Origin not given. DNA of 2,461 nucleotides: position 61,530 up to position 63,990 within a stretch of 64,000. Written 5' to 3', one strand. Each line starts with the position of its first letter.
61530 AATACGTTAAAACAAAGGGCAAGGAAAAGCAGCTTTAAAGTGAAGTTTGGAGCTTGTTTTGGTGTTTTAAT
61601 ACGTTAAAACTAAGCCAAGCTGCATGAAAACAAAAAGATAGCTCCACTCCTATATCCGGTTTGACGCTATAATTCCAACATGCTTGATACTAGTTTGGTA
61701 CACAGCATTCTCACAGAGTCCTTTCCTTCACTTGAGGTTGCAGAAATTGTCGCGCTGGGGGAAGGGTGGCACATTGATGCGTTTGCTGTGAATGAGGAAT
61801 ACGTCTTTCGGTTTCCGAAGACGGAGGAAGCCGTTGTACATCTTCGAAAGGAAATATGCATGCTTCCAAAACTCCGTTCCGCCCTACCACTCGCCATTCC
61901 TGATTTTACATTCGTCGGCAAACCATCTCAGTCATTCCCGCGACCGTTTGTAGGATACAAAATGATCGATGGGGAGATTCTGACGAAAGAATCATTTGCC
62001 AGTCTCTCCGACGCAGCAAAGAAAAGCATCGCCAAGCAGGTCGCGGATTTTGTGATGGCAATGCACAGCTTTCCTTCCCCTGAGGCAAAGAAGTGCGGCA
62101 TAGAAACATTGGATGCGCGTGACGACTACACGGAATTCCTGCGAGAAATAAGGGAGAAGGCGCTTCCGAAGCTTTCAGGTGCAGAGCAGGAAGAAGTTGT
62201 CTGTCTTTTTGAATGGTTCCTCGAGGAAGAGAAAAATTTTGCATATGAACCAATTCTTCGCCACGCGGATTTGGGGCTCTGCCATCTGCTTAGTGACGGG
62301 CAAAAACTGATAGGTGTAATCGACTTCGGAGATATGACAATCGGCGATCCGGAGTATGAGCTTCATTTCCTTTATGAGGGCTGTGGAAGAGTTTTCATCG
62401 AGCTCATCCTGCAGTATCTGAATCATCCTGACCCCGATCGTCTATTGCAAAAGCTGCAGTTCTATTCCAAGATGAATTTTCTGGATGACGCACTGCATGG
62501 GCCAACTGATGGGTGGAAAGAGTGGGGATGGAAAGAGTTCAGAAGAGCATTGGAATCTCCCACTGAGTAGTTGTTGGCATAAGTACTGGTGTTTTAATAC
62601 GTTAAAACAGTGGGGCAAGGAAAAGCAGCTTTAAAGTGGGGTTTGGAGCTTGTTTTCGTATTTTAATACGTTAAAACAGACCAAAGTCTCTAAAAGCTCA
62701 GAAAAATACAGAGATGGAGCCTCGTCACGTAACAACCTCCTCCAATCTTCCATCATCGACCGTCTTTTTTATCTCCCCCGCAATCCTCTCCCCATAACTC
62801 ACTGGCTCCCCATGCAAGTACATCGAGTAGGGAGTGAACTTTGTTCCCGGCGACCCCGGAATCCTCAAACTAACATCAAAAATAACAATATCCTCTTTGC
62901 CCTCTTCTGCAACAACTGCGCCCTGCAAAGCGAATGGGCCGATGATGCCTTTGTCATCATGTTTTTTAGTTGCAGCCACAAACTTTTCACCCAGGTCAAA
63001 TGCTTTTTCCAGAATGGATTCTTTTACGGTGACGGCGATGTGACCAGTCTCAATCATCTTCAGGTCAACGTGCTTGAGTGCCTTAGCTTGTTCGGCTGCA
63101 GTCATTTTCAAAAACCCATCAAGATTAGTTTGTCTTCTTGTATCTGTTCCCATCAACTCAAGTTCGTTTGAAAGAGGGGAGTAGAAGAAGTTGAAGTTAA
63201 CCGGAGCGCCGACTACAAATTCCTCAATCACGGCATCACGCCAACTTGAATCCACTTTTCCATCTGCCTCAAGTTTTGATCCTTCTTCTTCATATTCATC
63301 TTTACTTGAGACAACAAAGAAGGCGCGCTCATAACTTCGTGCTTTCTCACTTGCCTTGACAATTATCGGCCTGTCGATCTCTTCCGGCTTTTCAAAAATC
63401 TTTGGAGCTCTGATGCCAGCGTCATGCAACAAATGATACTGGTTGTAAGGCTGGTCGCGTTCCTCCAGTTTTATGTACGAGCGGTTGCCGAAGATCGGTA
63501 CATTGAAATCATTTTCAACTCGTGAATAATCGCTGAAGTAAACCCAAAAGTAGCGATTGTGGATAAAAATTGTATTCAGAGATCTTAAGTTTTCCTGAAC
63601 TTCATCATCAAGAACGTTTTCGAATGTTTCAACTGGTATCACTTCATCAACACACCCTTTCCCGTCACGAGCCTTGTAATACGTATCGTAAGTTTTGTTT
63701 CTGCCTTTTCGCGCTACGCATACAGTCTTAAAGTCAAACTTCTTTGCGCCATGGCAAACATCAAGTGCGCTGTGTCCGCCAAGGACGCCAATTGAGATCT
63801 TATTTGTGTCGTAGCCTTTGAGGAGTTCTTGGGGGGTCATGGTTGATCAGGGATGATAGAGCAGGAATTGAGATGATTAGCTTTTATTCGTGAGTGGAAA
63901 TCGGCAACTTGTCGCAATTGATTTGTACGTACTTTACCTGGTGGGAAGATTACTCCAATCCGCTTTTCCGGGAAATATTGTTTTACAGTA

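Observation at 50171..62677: The 18-nt palindrome marks nearly every gene-block boundary in the last 14 kb and was not seen in the first 50 kb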

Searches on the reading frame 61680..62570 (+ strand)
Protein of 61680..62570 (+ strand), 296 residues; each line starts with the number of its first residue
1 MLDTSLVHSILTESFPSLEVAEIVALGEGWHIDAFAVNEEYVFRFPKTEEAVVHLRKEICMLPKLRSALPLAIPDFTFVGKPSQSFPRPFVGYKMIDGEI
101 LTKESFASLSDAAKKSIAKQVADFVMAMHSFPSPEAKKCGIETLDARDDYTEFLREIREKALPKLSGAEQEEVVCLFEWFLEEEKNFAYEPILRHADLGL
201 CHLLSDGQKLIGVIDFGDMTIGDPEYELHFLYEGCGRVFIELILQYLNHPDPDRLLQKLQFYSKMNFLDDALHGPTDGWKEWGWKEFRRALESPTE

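Call 14: search_protein_families(library=pfam, proteins=[window:61680-62570:+])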
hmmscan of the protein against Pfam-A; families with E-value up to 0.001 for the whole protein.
window:61680-62570:+ (296 aa): 1 family
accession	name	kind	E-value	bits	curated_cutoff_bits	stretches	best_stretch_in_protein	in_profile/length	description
PF01636.29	APH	-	2.8e-24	86.6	23.2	1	23-250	2-229/239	Phosphotransferase enzyme family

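Call 60: find_homologous_proteins(query=window:61680-62570:+, max_evalue=1e-30)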
Query window:61680-62570:+ (296 aa): 2 proteins with E <= 1e-30 among 1443 candidates.
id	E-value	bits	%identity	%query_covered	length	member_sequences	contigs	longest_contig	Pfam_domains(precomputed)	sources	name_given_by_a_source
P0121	8.9e-200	680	100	100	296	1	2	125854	PF01636.30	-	-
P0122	1.4e-53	200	41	89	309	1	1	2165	PF01636.30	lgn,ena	-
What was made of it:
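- Tried and rejected: It failed because the kinase has no close relative; the next best is 41% identical (call 60).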

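Call 61: find_encoding_contigs(protein=P0121, flank=10000, max_places=6)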
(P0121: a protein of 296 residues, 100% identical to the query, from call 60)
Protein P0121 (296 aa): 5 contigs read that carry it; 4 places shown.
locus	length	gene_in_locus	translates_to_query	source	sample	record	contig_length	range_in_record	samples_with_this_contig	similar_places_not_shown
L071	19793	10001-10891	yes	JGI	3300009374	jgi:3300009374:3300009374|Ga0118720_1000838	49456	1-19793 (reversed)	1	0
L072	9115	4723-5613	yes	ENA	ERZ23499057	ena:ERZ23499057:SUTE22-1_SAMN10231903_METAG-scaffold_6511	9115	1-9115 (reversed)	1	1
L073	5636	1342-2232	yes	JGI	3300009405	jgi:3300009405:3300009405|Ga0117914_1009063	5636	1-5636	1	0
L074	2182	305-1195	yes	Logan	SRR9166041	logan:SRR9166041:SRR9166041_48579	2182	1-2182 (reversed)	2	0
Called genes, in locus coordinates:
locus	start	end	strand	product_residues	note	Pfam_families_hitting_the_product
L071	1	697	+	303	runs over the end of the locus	-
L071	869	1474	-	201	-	PF01502:PRA-CH, PF03819:MazG (faint), PF01503:PRA-PH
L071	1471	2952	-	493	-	PF00977:His_biosynth, PF05690:ThiG (faint), PF00218:IGPS (faint), PF01070:FMN_dh (faint), PF01180:DHO_dh (faint), PF01884:PcrB (faint), PF00977:His_biosynth, PF01207:Dus (weak), +4 more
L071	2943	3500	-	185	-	PF00117:GATase, PF01174:SNO (faint)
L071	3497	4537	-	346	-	PF08645:PNK3P, PF13419:HAD_2 (faint), PF13242:Hydrolase_like (faint), PF00475:IGPD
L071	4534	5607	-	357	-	PF00155:Aminotran_1_2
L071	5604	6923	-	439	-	PF00815:Histidinol_dh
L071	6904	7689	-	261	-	PF01634:HisG, PF08029:HisG_C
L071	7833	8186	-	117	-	PF01371:Trp_repressor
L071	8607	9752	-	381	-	PF05167:DUF711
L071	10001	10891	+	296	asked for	PF01636:APH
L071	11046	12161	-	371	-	PF06849:DUF1246, PF06973:DUF1297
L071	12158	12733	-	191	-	PF01936:NYN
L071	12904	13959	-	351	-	PF06849:DUF1246, PF02655:ATP-grasp_3 (weak), PF06973:DUF1297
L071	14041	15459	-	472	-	PF05342:Peptidase_M26_N (weak), PF07581:Glug (faint)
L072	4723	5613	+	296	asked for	PF01636:APH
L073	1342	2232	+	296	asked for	PF01636:APH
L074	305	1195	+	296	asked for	PF01636:APH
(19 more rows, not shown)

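Call 62: search_protein_families(library=ncbifam, proteins=[window:61680-62570:+], max_evalue=0.001)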
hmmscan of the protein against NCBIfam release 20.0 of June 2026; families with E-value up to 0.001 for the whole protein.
window:61680-62570:+ (296 aa): 12 families
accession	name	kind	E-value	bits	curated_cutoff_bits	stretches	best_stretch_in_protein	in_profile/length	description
NF000044.2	APH_2pp_IIIa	exception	3.7e-40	138.2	625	1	11-272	12-275/306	aminoglycoside O-phosphotransferase APH(2'')-IIIa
NF000076.3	APH_2pp_Ie_IVa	exception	4.6e-32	111.5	600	1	10-282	12-287/301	APH(2'')-Ie/IVa family aminoglycoside O-phosphotransferase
NF033692.1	APH_2pp_I_a_f_h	exception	1.3e-17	64.2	475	1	10-233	4-222/290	APH(2'')-Ia/If/Ih family aminoglycoside O-phosphotransferase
NF000498.2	APH_2pp_If_Ih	exception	1.9e-16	60.4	600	1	19-233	14-224/297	APH(2'')-If/Ih family aminoglycoside O-phosphotransferase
NF000015.3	APH_2pp_IIa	exception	1.9e-16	60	625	1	18-258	16-257/299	aminoglycoside O-phosphotransferase APH(2'')-IIa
NF000508.1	APH_2pp_Ia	exception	5.1e-15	55.8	600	1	22-233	3-210/277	aminoglycoside O-phosphotransferase APH(2'')-Ia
NF000132.2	APH_2pp_Ig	exception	9.9e-14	51.3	620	1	20-246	25-252/306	aminoglycoside O-phosphotransferase APH(2'')-Ig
NF041446.1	APH_2pp_Ii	exception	1.3e-13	51.1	625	1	13-233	8-224/297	aminoglycoside O-phosphotransferase APH(2'')-Ii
NF041268.1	capreo_Cph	equivalog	2e-06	27.6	390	1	26-280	24-274/285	capreomycin phosphotransferase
NF000255.1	macrolide_MphF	exception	3.3e-05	23.4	650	1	39-229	44-230/299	Mph(F) family macrolide 2'-phosphotransferase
NF051474.1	APH_3p_Ia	exception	0.00032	19.8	625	1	186-261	187-263/271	aminoglycoside O-phosphotransferase APH(3')-Ia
NF033068.1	APH_3p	equivalog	0.00091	18.8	205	0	111-264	97-250/255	APH(3') family aminoglycoside O-phosphotransferase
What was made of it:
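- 61680..62570 (+): APH(2'')-like kinase-fold gene with no close homolog (next best 41% identity). Calls 14, 60 and 62.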

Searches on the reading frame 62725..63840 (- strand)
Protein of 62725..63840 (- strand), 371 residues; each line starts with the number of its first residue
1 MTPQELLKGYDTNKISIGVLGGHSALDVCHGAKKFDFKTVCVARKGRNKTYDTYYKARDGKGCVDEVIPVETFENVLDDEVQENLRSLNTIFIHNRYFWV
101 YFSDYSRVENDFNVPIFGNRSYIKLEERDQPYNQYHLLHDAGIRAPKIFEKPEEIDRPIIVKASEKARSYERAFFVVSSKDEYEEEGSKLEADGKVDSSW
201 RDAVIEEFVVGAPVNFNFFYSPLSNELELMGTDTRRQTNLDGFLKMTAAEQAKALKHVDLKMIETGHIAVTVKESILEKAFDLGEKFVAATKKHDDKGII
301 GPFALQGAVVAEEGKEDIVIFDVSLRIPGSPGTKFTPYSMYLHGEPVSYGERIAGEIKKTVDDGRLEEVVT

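Call 14: search_protein_families(library=pfam, proteins=[window:62725-63840:-])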
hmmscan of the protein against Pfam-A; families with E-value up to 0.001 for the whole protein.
window:62725-63840:- (371 aa): 2 families
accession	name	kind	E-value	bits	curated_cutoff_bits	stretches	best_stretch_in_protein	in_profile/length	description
PF06973.17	DUF1297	-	2.3e-56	190.8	23.8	1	182-371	1-188/188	Domain of unknown function (DUF1297)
PF06849.18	DUF1246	-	9.7e-35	119.7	25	1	17-149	1-122/122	Protein of unknown function (DUF1246)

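Call 62: search_protein_families(library=ncbifam, proteins=[window:62725-63840:-], max_evalue=0.001)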
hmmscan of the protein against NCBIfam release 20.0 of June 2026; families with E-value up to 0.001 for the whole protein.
window:62725-63840:- (371 aa): 6 families
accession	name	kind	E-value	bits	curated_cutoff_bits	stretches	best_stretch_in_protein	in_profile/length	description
NF009780.0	PRK13278.1-5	equivalog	3.6e-80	269.7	556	1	5-371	9-361/361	formate--phosphoribosylaminoimidazolecarboxamide ligase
NF009783.0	PRK13278.2-4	equivalog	5.2e-74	249.3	590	1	5-370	7-355/356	formate--phosphoribosylaminoimidazolecarboxamide ligase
NF009778.0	PRK13278.1-1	equivalog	5.1e-54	183.6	570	1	15-371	20-356/356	formate--phosphoribosylaminoimidazolecarboxamide ligase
NF009779.0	PRK13278.1-3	equivalog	5.2e-47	160.6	580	1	15-371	3-333/333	formate--phosphoribosylaminoimidazolecarboxamide ligase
NF009781.0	PRK13278.1-6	subfamily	3.9e-46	157.6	603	1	5-370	9-355/356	formate--phosphoribosylaminoimidazolecarboxamide ligase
NF009782.0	PRK13278.2-1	equivalog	4.7e-23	81.9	482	1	18-371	4-310/310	formate--phosphoribosylaminoimidazolecarboxamide ligase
